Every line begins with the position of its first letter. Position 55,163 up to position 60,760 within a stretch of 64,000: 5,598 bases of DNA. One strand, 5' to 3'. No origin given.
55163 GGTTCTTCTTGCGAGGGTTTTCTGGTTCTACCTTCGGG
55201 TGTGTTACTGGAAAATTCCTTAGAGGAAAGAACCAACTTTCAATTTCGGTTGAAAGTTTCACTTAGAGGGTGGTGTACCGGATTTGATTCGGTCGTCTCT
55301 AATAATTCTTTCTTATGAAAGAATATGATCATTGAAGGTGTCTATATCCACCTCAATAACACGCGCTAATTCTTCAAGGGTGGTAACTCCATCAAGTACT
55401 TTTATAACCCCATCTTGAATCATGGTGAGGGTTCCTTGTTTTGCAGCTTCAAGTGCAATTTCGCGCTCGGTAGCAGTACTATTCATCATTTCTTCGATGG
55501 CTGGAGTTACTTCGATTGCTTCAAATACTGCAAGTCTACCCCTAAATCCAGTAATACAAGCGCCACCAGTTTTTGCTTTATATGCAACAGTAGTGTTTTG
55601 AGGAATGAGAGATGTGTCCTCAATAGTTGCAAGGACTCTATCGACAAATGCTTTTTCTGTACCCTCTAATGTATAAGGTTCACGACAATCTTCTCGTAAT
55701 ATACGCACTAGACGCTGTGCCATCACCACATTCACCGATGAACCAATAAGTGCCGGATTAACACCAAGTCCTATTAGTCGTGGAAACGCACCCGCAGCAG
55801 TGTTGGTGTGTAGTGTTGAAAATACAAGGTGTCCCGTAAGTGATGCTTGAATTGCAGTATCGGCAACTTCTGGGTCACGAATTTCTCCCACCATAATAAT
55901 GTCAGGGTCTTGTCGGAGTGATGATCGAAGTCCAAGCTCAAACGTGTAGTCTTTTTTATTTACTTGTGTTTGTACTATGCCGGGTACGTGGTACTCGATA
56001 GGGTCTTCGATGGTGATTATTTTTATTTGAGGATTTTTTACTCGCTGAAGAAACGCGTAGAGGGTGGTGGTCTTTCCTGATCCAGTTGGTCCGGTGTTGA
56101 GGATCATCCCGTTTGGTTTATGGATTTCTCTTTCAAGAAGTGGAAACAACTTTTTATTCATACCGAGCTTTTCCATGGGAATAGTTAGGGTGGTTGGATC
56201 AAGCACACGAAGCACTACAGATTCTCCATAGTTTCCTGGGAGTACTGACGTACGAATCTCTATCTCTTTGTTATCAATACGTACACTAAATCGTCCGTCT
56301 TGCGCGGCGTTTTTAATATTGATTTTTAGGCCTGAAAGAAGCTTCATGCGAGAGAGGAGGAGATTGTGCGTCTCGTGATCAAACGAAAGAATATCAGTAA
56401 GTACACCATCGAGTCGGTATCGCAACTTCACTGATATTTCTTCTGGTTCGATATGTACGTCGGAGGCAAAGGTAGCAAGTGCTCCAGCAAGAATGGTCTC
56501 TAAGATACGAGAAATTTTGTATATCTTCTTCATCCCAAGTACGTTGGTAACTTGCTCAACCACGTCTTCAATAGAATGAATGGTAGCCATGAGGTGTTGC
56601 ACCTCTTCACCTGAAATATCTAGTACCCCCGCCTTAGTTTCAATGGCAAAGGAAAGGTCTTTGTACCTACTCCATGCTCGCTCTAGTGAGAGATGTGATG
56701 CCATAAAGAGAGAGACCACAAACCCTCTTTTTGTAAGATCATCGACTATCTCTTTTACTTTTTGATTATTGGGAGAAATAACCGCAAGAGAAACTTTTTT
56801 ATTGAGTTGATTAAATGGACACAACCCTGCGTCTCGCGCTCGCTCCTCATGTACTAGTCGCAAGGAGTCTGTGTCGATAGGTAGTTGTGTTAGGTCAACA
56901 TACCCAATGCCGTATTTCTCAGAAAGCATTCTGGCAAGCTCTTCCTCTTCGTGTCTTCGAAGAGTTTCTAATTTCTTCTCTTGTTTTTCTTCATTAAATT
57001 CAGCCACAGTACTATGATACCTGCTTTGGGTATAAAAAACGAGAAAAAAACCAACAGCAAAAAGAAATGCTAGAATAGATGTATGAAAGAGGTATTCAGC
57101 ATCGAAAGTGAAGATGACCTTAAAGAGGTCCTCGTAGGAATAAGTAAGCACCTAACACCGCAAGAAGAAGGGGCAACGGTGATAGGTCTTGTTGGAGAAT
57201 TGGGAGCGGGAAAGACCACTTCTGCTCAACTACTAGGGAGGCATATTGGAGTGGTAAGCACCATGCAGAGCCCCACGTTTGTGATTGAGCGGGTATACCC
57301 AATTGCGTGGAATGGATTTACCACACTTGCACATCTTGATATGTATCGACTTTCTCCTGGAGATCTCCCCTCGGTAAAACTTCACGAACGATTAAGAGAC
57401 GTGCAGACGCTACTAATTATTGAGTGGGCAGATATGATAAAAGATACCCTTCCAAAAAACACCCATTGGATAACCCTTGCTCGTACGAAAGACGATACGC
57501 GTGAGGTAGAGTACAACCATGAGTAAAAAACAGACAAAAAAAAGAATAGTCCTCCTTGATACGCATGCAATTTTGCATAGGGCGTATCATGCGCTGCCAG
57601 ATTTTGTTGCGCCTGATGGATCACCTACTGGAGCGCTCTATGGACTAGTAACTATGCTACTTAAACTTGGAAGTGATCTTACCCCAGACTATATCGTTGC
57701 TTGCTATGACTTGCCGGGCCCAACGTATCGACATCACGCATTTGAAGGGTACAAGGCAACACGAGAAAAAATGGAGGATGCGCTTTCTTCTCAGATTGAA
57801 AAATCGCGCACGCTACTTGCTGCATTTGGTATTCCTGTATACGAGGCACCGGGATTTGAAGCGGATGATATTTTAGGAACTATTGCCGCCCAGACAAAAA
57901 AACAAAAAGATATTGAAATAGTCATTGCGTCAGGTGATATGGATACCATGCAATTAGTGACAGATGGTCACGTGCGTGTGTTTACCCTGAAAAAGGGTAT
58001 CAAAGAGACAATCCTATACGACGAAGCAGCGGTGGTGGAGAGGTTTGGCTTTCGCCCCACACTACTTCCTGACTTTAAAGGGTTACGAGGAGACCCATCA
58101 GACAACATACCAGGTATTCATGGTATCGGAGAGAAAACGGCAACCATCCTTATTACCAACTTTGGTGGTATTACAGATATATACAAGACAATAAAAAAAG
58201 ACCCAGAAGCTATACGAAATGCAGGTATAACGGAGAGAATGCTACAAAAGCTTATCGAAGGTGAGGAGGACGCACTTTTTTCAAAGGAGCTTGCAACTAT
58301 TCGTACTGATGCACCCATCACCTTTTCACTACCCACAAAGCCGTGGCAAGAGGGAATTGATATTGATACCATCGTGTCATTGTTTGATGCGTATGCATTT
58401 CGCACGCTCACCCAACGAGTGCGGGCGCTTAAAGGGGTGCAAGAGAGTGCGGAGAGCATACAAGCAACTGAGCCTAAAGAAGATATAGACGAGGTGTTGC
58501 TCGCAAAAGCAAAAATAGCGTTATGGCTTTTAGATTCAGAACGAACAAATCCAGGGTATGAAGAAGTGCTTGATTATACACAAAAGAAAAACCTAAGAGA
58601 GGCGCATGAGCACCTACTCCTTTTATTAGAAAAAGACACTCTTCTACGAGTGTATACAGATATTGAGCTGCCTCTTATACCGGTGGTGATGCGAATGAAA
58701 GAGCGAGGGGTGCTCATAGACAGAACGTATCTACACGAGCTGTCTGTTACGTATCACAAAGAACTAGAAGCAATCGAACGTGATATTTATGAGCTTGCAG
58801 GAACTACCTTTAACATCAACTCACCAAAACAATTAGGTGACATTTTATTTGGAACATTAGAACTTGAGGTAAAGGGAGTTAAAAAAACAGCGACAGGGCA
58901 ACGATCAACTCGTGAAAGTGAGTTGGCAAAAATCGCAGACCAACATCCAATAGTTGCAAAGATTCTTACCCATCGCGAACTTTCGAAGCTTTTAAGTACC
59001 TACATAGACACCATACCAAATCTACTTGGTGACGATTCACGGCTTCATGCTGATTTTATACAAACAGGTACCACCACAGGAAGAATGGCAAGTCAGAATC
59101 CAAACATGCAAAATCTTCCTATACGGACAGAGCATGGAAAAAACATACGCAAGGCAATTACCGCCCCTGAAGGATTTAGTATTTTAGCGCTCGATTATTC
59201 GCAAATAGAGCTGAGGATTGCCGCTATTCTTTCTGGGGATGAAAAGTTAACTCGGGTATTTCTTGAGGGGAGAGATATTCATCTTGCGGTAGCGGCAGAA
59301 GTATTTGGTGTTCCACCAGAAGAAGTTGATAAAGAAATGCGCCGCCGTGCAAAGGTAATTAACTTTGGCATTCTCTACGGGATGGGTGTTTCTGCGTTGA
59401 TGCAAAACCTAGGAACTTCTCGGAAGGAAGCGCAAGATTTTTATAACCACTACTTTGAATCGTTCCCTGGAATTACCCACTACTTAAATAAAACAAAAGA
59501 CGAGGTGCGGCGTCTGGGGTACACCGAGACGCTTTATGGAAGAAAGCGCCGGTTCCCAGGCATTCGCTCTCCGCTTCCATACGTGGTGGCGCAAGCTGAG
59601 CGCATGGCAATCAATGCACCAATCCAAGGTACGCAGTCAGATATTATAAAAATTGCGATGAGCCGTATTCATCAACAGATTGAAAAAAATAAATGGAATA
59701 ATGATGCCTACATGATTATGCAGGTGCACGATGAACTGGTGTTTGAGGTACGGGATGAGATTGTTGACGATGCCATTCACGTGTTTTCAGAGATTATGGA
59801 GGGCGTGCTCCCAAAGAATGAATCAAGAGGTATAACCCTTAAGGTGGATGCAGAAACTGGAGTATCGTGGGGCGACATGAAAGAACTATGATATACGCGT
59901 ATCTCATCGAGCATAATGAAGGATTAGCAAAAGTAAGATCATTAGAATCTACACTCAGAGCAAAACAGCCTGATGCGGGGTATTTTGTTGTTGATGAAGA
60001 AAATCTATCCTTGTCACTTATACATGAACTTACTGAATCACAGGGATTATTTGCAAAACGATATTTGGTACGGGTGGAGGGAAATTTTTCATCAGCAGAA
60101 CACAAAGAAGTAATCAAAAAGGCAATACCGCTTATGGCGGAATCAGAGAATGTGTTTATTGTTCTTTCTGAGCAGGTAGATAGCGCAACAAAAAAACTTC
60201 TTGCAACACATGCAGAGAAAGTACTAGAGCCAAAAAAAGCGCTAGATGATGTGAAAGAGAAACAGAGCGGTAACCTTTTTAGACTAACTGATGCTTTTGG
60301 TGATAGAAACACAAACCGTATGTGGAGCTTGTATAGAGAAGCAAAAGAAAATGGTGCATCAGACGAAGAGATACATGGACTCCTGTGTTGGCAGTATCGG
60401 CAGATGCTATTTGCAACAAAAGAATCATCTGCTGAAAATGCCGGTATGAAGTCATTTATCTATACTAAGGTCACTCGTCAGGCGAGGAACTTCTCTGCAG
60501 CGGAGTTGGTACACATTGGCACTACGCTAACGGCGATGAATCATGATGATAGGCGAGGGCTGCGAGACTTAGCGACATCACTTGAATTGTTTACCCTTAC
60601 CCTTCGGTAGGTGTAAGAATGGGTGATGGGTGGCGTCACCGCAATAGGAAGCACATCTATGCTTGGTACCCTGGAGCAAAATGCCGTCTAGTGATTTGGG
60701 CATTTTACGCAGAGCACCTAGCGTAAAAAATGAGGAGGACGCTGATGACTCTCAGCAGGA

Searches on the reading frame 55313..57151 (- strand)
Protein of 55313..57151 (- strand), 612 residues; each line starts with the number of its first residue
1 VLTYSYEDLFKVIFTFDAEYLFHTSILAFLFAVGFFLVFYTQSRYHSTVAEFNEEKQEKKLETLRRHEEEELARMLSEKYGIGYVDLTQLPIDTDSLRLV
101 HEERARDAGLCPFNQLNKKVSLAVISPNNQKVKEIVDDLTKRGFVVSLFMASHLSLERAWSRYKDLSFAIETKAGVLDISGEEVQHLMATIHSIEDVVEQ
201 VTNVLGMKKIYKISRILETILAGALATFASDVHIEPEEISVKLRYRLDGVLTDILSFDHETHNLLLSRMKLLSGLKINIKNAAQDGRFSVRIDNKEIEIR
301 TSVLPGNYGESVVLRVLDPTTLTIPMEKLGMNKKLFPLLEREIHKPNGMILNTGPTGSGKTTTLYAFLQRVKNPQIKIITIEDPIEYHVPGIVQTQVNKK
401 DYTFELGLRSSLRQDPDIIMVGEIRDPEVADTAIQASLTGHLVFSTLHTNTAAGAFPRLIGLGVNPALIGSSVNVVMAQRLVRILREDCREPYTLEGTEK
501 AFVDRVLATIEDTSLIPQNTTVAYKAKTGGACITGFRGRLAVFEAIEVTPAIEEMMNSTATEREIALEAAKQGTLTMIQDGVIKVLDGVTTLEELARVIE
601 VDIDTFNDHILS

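Call 9: search_protein_families(library=pfam, proteins=[window:55313-57151:-], max_evalue=0.01)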
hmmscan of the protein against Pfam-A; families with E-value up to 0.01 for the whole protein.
window:55313-57151:- (612 aa): 6 families
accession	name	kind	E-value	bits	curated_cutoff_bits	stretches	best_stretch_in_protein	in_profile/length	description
PF00437.27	T2SSE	-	2.3e-110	369.2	24.9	1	212-597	7-370/370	Type II/IV secretion system protein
PF05157.20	MshEN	-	9.7e-09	35.5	23.1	1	80-165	1-85/90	MshEN domain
PF10266.14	Strumpellin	-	0.003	15.8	25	1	127-199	248-323/1084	Hereditary spastic paraplegia protein strumpellin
PF00270.35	DEAD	-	0.0066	16.6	26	0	350-380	17-50/167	DEAD/DEAH box helicase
PF25199.1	nSTAND_NTPase5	-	0.0077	16.5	34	0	341-390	35-85/145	Novel STAND NTPase 5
PF13401.12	AAA_22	-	0.0079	17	27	0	346-376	4-37/130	AAA domain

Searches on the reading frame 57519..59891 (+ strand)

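Call 9: search_protein_families(library=pfam, proteins=[window:57519-59891:+], max_evalue=0.01)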
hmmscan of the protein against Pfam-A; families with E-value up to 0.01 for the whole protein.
window:57519-59891:+ (790 aa): 3 families
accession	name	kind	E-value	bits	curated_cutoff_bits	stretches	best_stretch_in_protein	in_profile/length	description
PF00476.26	DNA_pol_A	-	2.9e-136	454.8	34.3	1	403-786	2-381/381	DNA polymerase family A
PF02739.22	5_3_exonuc_N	-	6.1e-49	166.3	34.3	1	10-177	2-164/164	5'-3' exonuclease, N-terminal resolvase-like domain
PF01367.25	5_3_exonuc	-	1e-25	90.5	40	1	179-273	2-88/97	5'-3' exonuclease, C-terminal SAM fold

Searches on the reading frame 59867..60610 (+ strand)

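Call 9: search_protein_families(library=pfam, proteins=[window:59867-60610:+], max_evalue=0.01)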
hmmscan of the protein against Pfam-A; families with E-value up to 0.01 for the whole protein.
window:59867-60610:+ (247 aa): 2 families
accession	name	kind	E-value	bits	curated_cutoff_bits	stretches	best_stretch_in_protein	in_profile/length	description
PF21694.2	DNA_pol3_delta_C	-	1.7e-09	38.1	27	1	136-245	3-120/121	DNA polymerase III delta subunit, C-terminal domain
PF20391.3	DUF6686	-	0.0076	16.7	23.9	0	52-119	33-101/117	Family of unknown function (DUF6686)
